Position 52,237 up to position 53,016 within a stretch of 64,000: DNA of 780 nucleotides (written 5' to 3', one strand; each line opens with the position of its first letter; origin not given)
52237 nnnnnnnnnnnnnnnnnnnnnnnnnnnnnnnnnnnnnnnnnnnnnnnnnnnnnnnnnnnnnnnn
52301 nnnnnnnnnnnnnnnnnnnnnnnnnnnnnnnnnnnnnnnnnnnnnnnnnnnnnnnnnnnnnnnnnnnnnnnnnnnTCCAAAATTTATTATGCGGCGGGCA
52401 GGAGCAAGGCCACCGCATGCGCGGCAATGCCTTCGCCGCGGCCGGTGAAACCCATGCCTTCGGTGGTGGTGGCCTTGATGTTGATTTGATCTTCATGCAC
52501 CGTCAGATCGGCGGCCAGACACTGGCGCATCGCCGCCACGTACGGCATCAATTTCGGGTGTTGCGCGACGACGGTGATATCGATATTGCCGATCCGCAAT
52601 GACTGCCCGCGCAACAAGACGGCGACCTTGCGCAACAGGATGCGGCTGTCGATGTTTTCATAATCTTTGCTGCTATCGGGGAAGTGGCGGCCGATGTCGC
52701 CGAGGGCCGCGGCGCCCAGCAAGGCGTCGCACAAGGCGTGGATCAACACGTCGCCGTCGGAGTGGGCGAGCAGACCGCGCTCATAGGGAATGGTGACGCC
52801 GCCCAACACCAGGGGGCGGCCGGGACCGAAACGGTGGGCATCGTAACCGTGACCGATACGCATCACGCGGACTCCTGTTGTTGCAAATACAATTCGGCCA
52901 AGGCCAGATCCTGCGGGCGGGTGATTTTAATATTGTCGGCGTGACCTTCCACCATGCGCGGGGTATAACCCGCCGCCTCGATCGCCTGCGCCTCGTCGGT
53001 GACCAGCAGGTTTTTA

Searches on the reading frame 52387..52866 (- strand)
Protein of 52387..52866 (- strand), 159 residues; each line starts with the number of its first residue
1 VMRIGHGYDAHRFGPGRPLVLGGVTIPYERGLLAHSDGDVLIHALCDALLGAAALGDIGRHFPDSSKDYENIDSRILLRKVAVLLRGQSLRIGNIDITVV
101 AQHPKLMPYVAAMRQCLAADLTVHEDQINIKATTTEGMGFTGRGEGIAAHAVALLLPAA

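Call 75: search_protein_families(library=pfam, max_evalue=0.000001, proteins=[window:52387-52866:-])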
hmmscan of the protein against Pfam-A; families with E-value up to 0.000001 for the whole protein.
window:52387-52866:- (159 aa): 1 family
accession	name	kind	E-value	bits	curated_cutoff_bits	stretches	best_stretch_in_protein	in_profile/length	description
PF02542.21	YgbB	-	2e-69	233.3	26.7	1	2-155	1-154/155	YgbB family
